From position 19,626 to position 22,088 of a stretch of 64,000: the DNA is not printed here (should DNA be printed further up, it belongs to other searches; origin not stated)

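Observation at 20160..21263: Intein with a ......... endonuclease inside dTDP-glucose 4,6-dehydratase (RmlB)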

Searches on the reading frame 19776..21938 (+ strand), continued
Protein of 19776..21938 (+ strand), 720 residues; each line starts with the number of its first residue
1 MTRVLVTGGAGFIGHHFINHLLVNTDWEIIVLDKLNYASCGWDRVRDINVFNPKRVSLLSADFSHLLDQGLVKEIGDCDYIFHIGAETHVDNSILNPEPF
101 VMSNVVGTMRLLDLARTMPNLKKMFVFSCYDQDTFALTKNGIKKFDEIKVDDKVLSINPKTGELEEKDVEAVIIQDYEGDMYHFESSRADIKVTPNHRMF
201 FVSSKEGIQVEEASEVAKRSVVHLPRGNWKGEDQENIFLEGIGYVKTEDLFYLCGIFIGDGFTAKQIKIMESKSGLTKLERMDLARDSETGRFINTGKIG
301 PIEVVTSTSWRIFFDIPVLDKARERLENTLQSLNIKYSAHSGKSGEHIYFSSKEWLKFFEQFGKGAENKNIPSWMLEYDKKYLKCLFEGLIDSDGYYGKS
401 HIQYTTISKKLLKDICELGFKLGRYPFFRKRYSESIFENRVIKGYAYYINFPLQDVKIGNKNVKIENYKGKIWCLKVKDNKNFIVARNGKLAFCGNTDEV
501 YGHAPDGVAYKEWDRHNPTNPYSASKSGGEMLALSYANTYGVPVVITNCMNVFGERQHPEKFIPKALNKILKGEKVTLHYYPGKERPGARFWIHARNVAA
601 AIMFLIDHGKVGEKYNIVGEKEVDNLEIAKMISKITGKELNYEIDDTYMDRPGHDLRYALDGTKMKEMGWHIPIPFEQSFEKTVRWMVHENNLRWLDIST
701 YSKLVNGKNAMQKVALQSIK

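Call 35: fold_search(model_id=the predicted structure, library=pdb)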
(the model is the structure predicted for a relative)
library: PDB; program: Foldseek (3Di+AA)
matches with E <= 10: 1604; with E <= 0.001: 652
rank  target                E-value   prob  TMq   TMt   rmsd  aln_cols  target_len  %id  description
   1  1ker_B                1.7e-20  1.00  0.40  0.81  10.8       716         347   16  The crystal structure of dTDP-D-glucose 4,6-dehydratase (RmlB) from Streptococcus suis with dTDP-D-glucose bound (released 2002-01-25)
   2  1kep_B                2.1e-20  1.00  0.41  0.82  10.4       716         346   16  The crystal structure of dTDP-D-glucose 4,6-dehydratase (RmlB) from Streptococcus suis with dTDP-xylose bound (released 2002-01-25)
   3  8sk0_B                1.3e-19  1.00  0.40  0.85   6.4       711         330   15  Crystal structure of EvdS6 decarboxylase in ligand bound state (released 2023-08-09)
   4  1keu_A                1.6e-19  1.00  0.41  0.78  12.5       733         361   16  The crystal structure of dTDP-D-glucose 4,6-dehydratase (RmlB) from Salmonella enterica serovar Typhimurium with dTDP- (released 2002-01-25)
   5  1kep_A                2.2e-19  1.00  0.40  0.82  14.7       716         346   16  The crystal structure of dTDP-D-glucose 4,6-dehydratase (RmlB) from Streptococcus suis with dTDP-xylose bound (released 2002-01-25)
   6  2hun_B                4.3e-19  1.00  0.41  0.89   2.6       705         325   17  Crystal structure of hypothetical protein PH0414 from Pyrococcus horikoshii OT3 (released 2007-01-26)
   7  8shh_B                5.4e-19  1.00  0.40  0.86   6.3       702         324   15  Crystal structure of EvdS6 decarboxylase in ligand free state (released 2023-08-09)
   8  8sk0_A                9.4e-19  1.00  0.40  0.86   6.4       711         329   15  Crystal structure of EvdS6 decarboxylase in ligand bound state (released 2023-08-09)
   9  1g1a_A                2.3e-18  1.00  0.39  0.76  14.5       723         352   16  THE CRYSTAL STRUCTURE OF DTDP-D-GLUCOSE 4,6-DEHYDRATASE (RMLB)FROM SALMONELLA ENTERICA SEROVAR TYPHIMURIUM (released 2001-03-21)
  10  1r66                  3.0e-18  1.00  0.40  0.87   2.8       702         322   16  Crystal Structure of DesIV (dTDP-glucose 4,6-dehydratase) from Streptomyces venezuelae with NAD and TYD bound (released 2004-01-27)
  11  6bi4_A                3.2e-18  1.00  0.39  0.88   6.3       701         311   16  2.9 Angstrom Resolution Crystal Structure of dTDP-Glucose 4,6-dehydratase (rfbB) from Bacillus anthracis str. Ames in  (released 2017-11-08)
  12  2hun_A                4.2e-18  1.00  0.40  0.85   2.8       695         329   17  Crystal structure of hypothetical protein PH0414 from Pyrococcus horikoshii OT3 (released 2007-01-26)
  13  8du1_A                4.5e-18  1.00  0.40  0.78  13.4       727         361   17  Crystal Structure of NAD bound dTDP-glucose 4,6-dehydratase from Elizabethkingia anophelis (released 2022-08-10)
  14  8shh_A                6.6e-18  1.00  0.40  0.86   6.3       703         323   15  Crystal structure of EvdS6 decarboxylase in ligand free state (released 2023-08-09)
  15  6bi4_B                8.7e-18  1.00  0.40  0.90   6.3       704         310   16  2.9 Angstrom Resolution Crystal Structure of dTDP-Glucose 4,6-dehydratase (rfbB) from Bacillus anthracis str. Ames in  (released 2017-11-08)
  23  7qsu                  1.2e-15  1.00  0.31  0.54   7.4       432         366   17  Crystal structure of homing endonuclease-associated TliVMA intein (C1A, d333-339) (released 2022-03-30)
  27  1dq3                  9.2e-15  1.00  0.31  0.46   7.9       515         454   13  CRYSTAL STRUCTURE OF AN ARCHAEAL INTEIN-ENCODED HOMING ENDONUCLEASE PI-PFUI (released 2000-07-05)
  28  2cw7                  5.5e-14  1.00  0.30  0.38  10.7       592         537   12  Crystal structure of intein homing endonuclease II (released 2006-04-18)
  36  1vde_A                4.0e-13  1.00  0.28  0.42  10.0       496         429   13  PI-SCEI, A HOMING ENDONUCLEASE WITH PROTEIN SPLICING ACTIVITY (released 1998-04-08)
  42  1vde_B                7.5e-13  1.00  0.29  0.44   9.2       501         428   13  PI-SCEI, A HOMING ENDONUCLEASE WITH PROTEIN SPLICING ACTIVITY (released 1998-04-08)
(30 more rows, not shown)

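Call 62: search_protein_families(library=pfam, proteins=[L050:2596-4425:+, L046:2113-5022:+, L051:2470-4482:+], max_evalue=0.001)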
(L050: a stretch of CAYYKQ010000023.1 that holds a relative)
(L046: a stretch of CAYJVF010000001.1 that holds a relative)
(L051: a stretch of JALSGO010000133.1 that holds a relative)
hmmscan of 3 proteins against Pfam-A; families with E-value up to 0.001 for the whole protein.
L050:2596-4425:+ (610 aa): 4 families
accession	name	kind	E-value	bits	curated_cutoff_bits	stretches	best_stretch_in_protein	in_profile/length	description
PF02540.23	NAD_synthase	-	1.8e-72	243.8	21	2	5-137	3-138/242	NAD synthase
PF03054.22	tRNA_Me_trans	-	2.1e-08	34.5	20.6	1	23-85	3-76/202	tRNA methyl transferase HUP domain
PF14528.11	LAGLIDADG_3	-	0.00056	20.6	22.5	0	392-440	3-56/82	LAGLIDADG-like domain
PF07591.16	PT-HINT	-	0.00085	20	27.7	0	147-198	4-56/137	Pretoxin HINT domain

L046:2113-5022:+ (970 aa): 7 families
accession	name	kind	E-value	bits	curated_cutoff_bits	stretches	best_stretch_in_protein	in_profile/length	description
PF02719.21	Polysacc_synt_2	-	5.4e-107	357.8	20.2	2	769-929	128-292/293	Polysaccharide biosynthesis protein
PF01370.27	Epimerase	-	5.4e-22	78.8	20.9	2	297-420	1-115/240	NAD dependent epimerase/dehydratase family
PF13727.12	CoA_binding_3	-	3.6e-14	53.6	25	1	82-245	14-169/175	CoA-binding domain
PF16363.11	GDP_Man_Dehyd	-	6e-13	49.4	27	1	298-419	1-128/332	GDP-mannose 4,6 dehydratase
PF04321.23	RmlD_sub_bind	-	2.4e-12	47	27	1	297-419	3-100/287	RmlD substrate binding domain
PF01073.25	3Beta_HSD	-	6.6e-09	35.6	22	1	298-422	1-118/280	3-beta hydroxysteroid dehydrogenase/isomerase family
PF14890.11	Intein_splicing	-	1.4e-05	25.4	35.8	1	435-758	11-149/155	Intein splicing domain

L051:2470-4482:+ (671 aa): 4 families
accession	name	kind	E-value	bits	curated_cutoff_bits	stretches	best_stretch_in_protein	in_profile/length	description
PF02540.23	NAD_synthase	-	1.1e-73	247.9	21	2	561-666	138-242/242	NAD synthase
PF03054.22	tRNA_Me_trans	-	7.9e-06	26.1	20.6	0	59-121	4-74/202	tRNA methyl transferase HUP domain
PF00733.27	Asn_synthase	-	1.4e-05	25.4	21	1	61-113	23-73/354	Asparagine synthase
PF13403.11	Hint_2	-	0.00032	21.5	28.4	1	180-257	2-90/147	Hint domain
